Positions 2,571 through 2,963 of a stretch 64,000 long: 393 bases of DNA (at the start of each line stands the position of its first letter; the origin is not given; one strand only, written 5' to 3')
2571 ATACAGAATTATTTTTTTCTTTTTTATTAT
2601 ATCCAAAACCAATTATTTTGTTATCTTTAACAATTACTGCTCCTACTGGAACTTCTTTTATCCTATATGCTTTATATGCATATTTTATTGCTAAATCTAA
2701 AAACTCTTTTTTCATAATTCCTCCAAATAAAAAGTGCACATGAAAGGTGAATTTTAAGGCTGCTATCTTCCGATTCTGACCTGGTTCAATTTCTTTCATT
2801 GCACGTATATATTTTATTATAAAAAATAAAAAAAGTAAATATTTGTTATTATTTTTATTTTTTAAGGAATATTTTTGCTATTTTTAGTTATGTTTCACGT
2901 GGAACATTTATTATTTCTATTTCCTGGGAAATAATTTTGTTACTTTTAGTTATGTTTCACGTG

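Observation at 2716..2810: SRP RNA (ffs/scr) concealed inside the apparent N-terminal extension of tadA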

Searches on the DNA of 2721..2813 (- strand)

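Call 32: build_rna_model(alignment_id=A1, structure=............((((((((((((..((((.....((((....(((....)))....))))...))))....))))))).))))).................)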
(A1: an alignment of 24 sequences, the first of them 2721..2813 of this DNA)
Model R1 built from alignment A1 (24 sequences, 102 columns); structure: as given.
model positions 94; base pairs 23; branch points 0; effective number of sequences 2.74; information 0.608 bits per position. Calibrated on 0.2 Mb of random sequence (short: E-values are rough).
structure used (alignment columns):
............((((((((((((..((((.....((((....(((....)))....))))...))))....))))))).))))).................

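Call 34: search_with_rna_model(model_id=R1, sources=[window, L006, L007, L008, L009, L010, L011, L012, L013, L014, L015, L016, L017, L018, L019, L020, L021, L022, L023, L024, L025, L026, L027, L028, L029, L030, L031, L032, L033, L034, L035, L036, L037, L038, L039, L040, L041, L042, L043, L044, L045, L046, L047, L048, L049, L050, L051, L052, L053, L054, L055, L056, L057, L058, L059, L060, L061, L062, L063, L064, L065, L066, L067, L068, L069, L070, L071, L072, L073, L074, L075, L076, L077, L078, L079, L080, L081, L082, L083, L084, L085], max_evalue=0.01)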
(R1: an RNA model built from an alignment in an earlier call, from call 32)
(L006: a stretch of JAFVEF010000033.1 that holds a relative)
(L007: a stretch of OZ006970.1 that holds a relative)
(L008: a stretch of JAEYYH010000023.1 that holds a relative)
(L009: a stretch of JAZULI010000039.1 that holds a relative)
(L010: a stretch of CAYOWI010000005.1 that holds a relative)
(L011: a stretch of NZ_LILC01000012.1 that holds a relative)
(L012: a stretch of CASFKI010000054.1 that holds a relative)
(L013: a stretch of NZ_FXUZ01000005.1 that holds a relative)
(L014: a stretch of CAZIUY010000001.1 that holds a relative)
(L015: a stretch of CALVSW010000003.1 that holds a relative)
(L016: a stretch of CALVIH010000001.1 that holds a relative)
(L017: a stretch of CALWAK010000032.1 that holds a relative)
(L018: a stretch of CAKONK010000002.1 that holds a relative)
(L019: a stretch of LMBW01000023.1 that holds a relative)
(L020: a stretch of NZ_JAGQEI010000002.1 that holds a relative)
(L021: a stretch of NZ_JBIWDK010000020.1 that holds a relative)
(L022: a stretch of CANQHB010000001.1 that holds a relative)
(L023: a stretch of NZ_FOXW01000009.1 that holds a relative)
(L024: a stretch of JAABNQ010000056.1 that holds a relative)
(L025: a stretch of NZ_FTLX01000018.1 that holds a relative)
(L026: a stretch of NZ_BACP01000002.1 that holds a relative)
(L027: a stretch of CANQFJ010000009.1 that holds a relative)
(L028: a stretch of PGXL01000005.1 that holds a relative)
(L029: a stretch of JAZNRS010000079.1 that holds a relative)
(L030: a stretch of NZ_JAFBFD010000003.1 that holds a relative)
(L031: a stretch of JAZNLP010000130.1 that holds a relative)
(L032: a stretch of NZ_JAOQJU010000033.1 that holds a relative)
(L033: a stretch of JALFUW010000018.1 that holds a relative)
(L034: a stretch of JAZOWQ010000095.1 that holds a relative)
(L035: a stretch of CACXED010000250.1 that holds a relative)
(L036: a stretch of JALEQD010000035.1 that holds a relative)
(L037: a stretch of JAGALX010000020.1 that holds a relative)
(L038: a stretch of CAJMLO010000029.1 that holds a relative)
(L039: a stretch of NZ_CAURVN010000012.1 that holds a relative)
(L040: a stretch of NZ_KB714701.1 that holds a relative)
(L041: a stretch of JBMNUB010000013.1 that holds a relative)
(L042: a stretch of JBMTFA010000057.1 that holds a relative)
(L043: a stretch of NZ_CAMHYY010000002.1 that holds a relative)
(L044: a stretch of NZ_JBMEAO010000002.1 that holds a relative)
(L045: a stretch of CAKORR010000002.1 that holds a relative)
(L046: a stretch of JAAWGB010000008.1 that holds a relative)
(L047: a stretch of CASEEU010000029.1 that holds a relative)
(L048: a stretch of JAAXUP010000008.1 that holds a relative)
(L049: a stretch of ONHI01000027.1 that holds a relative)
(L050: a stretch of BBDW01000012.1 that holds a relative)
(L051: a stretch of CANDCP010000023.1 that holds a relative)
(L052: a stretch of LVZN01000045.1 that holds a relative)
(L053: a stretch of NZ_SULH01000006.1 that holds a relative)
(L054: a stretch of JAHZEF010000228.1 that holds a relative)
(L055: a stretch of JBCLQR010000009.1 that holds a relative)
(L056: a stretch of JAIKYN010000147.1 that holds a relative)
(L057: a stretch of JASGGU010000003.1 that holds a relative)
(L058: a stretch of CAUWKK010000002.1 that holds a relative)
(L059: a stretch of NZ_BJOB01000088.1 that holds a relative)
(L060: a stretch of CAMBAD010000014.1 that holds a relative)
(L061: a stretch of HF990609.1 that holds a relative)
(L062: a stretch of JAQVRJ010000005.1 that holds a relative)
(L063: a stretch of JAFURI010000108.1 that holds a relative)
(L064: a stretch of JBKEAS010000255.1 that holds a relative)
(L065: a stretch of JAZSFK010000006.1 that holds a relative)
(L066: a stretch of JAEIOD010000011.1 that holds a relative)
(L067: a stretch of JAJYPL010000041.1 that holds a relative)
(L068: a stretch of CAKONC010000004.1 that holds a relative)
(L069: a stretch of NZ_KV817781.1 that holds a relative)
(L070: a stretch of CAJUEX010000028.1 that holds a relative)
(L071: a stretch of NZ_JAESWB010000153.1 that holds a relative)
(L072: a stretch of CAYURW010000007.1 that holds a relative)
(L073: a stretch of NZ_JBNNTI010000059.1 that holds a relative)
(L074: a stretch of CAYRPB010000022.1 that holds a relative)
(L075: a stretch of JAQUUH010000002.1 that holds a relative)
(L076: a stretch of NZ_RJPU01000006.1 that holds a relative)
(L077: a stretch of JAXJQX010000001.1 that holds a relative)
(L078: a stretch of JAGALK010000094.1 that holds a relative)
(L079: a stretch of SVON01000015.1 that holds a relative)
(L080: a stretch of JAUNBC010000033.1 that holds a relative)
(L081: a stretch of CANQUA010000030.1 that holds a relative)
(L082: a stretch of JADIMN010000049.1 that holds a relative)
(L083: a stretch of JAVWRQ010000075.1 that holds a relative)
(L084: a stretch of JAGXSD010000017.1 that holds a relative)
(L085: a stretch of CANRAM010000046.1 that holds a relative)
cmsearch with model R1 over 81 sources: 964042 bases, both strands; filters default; matches with E-value up to 0.01: 53.
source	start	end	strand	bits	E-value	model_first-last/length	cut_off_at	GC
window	2721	2814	-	95.7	2.9e-20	1-94/94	no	0.35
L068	5434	5527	+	95.2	3.8e-20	1-94/94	no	0.32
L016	5197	5290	+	94.2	6.8e-20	1-94/94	no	0.4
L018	5439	5532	+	94.2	6.8e-20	1-94/94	no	0.31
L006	487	580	+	94.1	6.9e-20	1-94/94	no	0.37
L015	5429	5522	+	93.5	9.8e-20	1-94/94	no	0.36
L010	5191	5284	+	93.5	1e-19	1-94/94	no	0.37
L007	5360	5454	+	91.2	3.9e-19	1-94/94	no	0.29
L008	5395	5488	+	90.9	4.5e-19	1-94/94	no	0.34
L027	5446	5539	+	90.3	6.4e-19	1-94/94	no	0.39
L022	5434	5527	+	89.3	1.2e-18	1-94/94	no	0.39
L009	5391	5484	+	86.6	5.8e-18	1-94/94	no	0.36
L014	40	133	+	85.7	9.7e-18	1-94/94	no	0.38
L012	5448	5541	+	85.3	1.2e-17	1-94/94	no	0.33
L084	5363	5456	+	83.2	4.1e-17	1-94/94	no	0.48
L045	5448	5541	+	83.1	4.4e-17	1-94/94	no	0.41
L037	5848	5941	+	83.1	4.5e-17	1-94/94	no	0.38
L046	5847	5940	+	79.3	4.1e-16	1-94/94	no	0.41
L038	1627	1720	+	76.1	2.5e-15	1-94/94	no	0.45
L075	5365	5457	+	74.6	6.2e-15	1-94/94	no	0.35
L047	5820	5914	+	73.6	1.1e-14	1-94/94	no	0.37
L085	4935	5027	+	72.8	1.7e-14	1-94/94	no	0.38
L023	5492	5586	+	72.2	2.6e-14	1-94/94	no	0.43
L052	5341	5434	+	70.9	5.4e-14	1-94/94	no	0.41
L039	3579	3673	+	70.8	5.6e-14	1-94/94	no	0.42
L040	5648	5742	+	70.8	5.9e-14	1-94/94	no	0.47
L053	5633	5727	+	70.7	6.1e-14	1-94/94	no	0.52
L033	5798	5892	+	69.1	1.5e-13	1-94/94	no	0.58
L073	5700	5794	+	67.4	4.1e-13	1-94/94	no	0.55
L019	5710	5804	+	67.4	4.1e-13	1-94/94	no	0.57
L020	5702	5768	+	67.3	4.4e-13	13-79/94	no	0.57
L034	24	118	+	66.8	6.1e-13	1-94/94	no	0.55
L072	5722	5816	+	66.7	6.1e-13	1-94/94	no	0.53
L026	5836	5930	+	66.3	8e-13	1-94/94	no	0.51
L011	5712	5778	+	66.1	8.8e-13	13-79/94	no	0.49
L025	5741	5807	+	66.1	8.8e-13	13-79/94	no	0.51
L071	5725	5791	+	65.1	1.6e-12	13-79/94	no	0.54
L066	599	693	+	65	1.7e-12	1-94/94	no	0.49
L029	5642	5708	+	64.2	2.6e-12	13-79/94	no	0.54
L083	214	308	+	64.1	2.9e-12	1-94/94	no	0.56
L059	283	377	+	63.7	3.6e-12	1-94/94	no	0.52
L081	4482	4548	+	62.6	6.9e-12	13-79/94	no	0.54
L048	5579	5645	+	61.3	1.4e-11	13-79/94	no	0.52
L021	5694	5760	+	60.2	2.8e-11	13-79/94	no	0.51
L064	131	225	+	59.3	4.8e-11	1-94/94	no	0.54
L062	5854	5947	+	57.7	1.2e-10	1-94/94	no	0.4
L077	5864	5930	+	57.3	1.5e-10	13-79/94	no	0.55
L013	5145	5238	+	57.3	1.5e-10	1-94/94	no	0.51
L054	801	895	+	57.1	1.7e-10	1-94/94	no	0.61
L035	47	141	+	56.9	1.9e-10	1-94/94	no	0.6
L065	5826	5919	+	50.1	1e-08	1-94/94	no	0.64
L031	1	72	+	48.5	2.6e-08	23-94/94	5'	0.58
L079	5844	5911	+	42.7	7.6e-07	13-79/94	no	0.63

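Call 36: search_with_rna_model(model_id=R1, sources=[L086, window], max_evalue=1, show_alignments=2)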
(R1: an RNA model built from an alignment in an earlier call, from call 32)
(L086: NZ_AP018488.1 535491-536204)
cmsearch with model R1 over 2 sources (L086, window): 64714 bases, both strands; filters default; matches with E-value up to 1: 3.
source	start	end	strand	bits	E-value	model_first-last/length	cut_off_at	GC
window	2721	2814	-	95.7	1.9e-21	1-94/94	no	0.35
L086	310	401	+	41.2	1.2e-07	1-94/94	no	0.6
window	52958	53035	+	16.8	0.19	1-94/94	no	0.26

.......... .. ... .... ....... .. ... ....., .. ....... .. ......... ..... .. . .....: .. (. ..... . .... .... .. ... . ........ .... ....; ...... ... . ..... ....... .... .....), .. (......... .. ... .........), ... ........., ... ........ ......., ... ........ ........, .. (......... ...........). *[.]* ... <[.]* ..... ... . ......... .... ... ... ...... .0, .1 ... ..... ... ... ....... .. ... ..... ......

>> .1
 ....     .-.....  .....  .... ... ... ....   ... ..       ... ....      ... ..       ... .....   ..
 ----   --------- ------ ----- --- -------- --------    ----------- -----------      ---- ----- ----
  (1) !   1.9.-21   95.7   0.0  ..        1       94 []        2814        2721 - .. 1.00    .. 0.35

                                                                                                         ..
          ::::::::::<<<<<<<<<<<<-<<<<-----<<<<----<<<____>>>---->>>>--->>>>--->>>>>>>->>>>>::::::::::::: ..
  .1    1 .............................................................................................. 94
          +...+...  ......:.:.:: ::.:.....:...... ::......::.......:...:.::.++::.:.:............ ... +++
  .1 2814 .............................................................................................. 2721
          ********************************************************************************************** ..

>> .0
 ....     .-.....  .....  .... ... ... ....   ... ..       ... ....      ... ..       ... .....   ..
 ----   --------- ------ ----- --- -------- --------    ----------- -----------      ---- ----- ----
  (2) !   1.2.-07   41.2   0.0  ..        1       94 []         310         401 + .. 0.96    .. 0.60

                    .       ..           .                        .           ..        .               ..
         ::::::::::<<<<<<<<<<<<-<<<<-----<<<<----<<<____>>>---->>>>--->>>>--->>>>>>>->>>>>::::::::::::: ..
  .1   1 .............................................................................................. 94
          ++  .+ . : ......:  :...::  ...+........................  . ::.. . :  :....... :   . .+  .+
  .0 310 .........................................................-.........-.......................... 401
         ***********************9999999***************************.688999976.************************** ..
